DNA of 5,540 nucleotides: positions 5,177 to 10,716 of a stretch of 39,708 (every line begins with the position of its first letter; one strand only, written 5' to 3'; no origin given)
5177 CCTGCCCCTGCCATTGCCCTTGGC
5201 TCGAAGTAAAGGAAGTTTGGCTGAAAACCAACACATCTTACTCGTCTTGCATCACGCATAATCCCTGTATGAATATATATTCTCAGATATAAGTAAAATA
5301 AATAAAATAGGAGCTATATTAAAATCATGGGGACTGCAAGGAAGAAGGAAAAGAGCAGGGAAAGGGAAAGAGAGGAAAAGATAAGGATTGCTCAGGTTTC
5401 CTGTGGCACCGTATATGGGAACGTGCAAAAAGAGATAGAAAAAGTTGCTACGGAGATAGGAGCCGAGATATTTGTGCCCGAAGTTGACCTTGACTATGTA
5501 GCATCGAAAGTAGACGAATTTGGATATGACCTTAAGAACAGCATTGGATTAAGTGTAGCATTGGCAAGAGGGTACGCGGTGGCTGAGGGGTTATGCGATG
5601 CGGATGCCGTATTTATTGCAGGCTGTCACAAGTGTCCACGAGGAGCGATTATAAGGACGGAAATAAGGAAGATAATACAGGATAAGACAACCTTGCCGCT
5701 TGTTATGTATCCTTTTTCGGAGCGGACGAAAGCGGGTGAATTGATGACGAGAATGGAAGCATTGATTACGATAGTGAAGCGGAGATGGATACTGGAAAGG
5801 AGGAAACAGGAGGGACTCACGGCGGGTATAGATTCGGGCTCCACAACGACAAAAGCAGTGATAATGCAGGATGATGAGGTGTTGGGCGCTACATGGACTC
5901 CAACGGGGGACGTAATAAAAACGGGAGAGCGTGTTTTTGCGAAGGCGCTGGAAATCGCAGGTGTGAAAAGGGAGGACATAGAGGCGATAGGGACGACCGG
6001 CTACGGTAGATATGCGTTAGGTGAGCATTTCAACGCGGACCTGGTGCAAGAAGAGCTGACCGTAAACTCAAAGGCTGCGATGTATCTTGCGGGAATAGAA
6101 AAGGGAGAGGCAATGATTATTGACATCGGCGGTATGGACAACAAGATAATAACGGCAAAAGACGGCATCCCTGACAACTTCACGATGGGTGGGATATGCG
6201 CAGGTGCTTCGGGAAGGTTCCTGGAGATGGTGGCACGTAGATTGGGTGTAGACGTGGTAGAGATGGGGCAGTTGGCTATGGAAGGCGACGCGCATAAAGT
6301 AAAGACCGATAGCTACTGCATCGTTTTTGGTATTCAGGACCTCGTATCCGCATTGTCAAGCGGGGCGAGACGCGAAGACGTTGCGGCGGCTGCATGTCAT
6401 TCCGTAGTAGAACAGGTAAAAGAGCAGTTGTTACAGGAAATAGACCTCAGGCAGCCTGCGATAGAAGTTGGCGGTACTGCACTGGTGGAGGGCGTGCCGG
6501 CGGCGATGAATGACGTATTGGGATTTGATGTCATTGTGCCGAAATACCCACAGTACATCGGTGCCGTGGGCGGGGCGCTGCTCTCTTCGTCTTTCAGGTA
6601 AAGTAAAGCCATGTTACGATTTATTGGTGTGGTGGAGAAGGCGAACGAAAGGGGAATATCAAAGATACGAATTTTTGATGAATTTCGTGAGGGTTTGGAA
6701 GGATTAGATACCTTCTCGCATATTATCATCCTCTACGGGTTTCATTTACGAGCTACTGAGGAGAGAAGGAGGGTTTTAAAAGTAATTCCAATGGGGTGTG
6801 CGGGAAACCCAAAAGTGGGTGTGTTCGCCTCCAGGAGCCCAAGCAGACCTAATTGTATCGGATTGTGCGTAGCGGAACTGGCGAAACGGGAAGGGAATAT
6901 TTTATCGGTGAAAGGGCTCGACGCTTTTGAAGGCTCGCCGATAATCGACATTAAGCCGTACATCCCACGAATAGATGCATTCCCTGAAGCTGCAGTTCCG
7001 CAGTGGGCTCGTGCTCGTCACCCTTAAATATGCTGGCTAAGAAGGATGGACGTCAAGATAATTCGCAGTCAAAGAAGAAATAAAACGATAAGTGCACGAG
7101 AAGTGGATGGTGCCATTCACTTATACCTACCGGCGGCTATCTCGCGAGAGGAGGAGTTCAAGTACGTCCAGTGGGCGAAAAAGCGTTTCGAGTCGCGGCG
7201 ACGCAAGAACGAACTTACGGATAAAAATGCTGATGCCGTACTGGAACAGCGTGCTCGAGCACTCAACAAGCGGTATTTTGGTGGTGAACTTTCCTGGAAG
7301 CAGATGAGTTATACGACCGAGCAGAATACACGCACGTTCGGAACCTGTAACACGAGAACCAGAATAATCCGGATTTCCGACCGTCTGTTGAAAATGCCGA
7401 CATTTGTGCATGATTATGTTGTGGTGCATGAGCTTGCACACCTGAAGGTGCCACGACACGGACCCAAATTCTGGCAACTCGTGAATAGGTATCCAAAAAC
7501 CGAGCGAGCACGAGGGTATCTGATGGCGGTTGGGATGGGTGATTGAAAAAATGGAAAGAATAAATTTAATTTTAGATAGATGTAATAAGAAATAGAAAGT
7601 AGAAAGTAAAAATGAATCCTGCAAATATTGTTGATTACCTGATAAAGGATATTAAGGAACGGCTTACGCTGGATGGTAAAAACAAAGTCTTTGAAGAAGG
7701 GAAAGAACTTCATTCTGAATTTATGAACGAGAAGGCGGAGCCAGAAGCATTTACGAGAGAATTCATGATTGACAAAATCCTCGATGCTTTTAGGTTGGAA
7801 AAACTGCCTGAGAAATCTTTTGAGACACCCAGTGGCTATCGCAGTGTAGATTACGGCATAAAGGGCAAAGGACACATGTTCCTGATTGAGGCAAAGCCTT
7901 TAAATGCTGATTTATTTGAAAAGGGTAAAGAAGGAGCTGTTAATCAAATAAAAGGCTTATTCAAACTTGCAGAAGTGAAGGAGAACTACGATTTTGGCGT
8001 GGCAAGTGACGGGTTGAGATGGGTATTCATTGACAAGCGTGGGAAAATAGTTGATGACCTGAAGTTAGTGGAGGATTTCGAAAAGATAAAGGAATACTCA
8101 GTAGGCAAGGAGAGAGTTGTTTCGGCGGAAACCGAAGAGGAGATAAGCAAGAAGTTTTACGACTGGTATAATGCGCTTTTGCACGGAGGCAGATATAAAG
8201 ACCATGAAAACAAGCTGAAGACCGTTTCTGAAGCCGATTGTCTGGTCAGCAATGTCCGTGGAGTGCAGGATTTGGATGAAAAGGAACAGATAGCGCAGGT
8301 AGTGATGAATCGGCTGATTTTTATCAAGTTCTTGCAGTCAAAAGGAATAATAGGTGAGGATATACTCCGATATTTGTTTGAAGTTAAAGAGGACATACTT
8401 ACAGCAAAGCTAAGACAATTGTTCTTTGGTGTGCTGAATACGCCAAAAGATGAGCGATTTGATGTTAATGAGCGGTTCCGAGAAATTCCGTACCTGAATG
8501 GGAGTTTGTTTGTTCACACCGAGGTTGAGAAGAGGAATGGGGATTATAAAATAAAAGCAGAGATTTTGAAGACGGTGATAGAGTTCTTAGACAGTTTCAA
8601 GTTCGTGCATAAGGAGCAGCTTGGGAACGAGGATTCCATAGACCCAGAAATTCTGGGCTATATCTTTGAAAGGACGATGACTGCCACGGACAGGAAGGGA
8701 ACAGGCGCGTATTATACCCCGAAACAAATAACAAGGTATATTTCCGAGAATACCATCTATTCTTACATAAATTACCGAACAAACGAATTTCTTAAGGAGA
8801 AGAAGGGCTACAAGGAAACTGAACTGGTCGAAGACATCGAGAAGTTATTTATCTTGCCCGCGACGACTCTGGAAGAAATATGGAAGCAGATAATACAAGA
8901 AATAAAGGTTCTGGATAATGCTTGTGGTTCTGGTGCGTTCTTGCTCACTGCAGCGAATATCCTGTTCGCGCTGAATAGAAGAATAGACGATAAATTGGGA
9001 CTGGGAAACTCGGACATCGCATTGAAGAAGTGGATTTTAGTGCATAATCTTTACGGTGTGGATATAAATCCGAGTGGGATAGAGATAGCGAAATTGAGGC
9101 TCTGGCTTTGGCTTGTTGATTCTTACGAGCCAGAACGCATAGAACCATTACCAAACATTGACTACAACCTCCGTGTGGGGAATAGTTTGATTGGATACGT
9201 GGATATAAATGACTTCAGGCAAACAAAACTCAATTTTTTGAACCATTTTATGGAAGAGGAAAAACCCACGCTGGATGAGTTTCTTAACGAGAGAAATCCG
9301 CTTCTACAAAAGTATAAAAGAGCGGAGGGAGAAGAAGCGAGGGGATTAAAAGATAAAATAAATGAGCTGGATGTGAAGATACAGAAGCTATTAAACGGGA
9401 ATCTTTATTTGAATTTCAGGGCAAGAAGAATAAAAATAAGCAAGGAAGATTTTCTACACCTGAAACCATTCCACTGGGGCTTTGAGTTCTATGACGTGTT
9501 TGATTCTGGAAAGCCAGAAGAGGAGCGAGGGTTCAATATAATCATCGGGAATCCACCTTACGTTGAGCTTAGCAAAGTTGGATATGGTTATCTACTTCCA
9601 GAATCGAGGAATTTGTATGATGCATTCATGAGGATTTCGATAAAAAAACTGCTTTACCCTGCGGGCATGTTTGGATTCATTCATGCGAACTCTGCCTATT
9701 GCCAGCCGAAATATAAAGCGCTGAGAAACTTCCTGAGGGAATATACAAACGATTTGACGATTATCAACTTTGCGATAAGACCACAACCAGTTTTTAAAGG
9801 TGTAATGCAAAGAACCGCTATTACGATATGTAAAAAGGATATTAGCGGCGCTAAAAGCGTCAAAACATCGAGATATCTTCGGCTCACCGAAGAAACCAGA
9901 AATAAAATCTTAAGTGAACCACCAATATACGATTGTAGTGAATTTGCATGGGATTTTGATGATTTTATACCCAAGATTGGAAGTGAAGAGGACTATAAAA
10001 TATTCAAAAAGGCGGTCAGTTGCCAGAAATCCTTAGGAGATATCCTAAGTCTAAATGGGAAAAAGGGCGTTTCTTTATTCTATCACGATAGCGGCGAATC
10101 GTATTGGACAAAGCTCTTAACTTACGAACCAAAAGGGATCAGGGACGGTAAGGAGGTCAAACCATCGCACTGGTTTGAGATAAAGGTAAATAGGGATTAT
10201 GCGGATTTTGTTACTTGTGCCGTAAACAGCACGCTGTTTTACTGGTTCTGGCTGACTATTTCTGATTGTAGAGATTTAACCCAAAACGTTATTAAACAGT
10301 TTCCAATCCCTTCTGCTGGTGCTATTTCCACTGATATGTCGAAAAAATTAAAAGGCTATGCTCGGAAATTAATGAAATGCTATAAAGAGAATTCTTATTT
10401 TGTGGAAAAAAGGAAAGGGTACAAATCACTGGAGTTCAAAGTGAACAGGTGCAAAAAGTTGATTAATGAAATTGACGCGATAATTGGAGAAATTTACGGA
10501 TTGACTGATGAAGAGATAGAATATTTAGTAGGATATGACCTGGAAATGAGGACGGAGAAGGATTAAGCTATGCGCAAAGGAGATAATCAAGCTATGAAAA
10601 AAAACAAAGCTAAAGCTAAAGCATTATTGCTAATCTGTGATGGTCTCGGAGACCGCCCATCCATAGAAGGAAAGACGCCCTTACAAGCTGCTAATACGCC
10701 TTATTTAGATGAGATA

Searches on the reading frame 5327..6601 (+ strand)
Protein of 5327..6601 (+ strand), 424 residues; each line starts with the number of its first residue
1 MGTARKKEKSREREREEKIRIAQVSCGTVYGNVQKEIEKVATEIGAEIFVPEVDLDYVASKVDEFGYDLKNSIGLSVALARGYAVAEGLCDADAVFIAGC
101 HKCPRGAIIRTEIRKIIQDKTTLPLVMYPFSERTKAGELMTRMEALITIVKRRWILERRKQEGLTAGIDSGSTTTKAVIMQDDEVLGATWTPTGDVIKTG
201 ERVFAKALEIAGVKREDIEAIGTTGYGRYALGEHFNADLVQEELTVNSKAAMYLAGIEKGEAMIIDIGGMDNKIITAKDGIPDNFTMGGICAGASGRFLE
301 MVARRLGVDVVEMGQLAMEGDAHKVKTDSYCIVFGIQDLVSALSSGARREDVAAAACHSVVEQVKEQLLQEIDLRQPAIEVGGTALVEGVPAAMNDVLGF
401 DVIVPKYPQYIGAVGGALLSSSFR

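Call 9: search_protein_families(library=pfam, proteins=[window:5327-6601:+], max_evalue=0.001)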
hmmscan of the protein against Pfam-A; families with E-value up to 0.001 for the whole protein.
window:5327-6601:+ (424 aa): 1 family
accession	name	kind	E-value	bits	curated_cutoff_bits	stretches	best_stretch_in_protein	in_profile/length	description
PF01869.26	BcrAD_BadFG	-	1.1e-64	219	31.5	1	167-419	2-270/271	BadF/BadG/BcrA/BcrD ATPase family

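Call 10: search_protein_families(library=ncbifam, proteins=[window:5327-6601:+], max_evalue=0.00001)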
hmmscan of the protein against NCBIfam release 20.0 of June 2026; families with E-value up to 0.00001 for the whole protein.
window:5327-6601:+ (424 aa): 5 families
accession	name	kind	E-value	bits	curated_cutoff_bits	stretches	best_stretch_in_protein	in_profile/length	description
TIGR03286.1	methan_mark_15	hypoth_equivalog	2.5e-189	629.4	455.75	1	19-423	1-404/404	methanogenesis marker 15 protein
TIGR00241.1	CoA_E_activ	domain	2.9e-90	302.1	125.4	1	165-419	2-248/248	acyl-CoA dehydratase activase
TIGR03192.1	benz_CoA_bzdQ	equivalog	1.9e-24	86.6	380.2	1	162-420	31-286/293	benzoyl-CoA reductase, bzd-type, subunit Q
TIGR02259.1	benz_CoA_red_A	equivalog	1.1e-19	70.5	578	1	216-358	229-365/432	benzoyl-CoA reductase subunit A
TIGR02261.1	benz_CoA_red_D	equivalog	6.4e-19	68.1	312.85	1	164-418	2-260/262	benzoyl-CoA reductase subunit D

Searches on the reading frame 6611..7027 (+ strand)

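Call 43: search_protein_families(library=pfam, proteins=[window:6611-7027:+], max_evalue=0.001)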
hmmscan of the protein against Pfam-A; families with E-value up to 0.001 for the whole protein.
window:6611-7027:+ (138 aa): 1 family
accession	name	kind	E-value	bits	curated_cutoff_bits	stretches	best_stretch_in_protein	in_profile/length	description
PF01980.22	TrmO_N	-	2e-33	115.5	26.8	1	15-122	12-116/116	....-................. O N-terminal domain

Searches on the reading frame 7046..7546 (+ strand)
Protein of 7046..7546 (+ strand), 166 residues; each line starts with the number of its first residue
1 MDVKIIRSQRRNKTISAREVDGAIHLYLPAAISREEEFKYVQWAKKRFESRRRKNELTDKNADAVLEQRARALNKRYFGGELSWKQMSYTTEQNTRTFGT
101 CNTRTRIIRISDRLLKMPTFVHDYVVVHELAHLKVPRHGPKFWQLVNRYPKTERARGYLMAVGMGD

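Call 43: search_protein_families(library=pfam, proteins=[window:7046-7546:+], max_evalue=0.001)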
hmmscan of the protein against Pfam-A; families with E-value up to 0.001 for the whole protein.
window:7046-7546:+ (166 aa): 2 families
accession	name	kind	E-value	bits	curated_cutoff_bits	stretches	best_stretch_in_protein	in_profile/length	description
PF01863.23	YgjP-like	-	2.7e-20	73.7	26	1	36-157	86-202/207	YgjP-like, metallopeptidase domain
PF10263.15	SprT-like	-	1.5e-07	31.7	25.6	1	67-148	2-94/108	SprT-like family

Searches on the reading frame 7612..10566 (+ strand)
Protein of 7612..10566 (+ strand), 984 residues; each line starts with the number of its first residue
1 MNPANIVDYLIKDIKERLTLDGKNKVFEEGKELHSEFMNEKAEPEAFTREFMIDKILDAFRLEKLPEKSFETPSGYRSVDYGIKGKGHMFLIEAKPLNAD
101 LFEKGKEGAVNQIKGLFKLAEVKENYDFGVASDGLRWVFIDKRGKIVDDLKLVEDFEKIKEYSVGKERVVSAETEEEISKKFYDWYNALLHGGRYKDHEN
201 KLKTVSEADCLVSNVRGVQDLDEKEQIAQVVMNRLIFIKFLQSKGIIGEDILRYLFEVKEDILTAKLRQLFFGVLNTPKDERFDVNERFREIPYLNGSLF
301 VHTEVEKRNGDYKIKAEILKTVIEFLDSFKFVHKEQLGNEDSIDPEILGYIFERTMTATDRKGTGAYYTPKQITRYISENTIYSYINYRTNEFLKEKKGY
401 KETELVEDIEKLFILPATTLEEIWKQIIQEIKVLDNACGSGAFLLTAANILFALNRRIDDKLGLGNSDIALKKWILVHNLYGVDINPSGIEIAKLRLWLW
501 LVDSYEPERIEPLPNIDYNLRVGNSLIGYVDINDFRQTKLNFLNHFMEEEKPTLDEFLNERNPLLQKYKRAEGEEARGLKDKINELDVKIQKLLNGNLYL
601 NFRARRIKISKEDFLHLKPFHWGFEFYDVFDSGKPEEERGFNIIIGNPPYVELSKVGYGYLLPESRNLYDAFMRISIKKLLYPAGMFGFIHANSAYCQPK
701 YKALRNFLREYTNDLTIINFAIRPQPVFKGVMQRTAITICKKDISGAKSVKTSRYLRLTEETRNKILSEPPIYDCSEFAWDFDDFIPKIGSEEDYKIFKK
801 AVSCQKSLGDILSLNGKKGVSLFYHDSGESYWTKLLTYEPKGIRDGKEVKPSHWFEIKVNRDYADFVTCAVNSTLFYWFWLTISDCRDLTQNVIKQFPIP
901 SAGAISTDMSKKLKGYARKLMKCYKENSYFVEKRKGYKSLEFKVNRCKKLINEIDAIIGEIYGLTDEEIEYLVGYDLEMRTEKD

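Call 9: search_protein_families(library=pfam, proteins=[window:7612-10566:+], max_evalue=0.001)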
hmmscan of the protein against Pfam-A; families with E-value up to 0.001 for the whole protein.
window:7612-10566:+ (984 aa): 4 families
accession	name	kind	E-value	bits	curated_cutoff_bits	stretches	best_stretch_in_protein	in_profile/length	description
PF07669.17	Eco57I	-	1.4e-22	81.1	25.3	1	478-720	1-165/171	Eco57I restriction-modification methylase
PF25120.1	DUF7814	-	3.3e-12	47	27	1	218-353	71-205/228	Domain of unknown function (DUF7814)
PF20473.4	MmeI_Mtase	-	5e-10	39.4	27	1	420-499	11-84/259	MmeI, DNA-methyltransferase domain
PF02384.22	N6_Mtase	-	1.6e-06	28.1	20.4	0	430-499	47-99/311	N-6 DNA Methylase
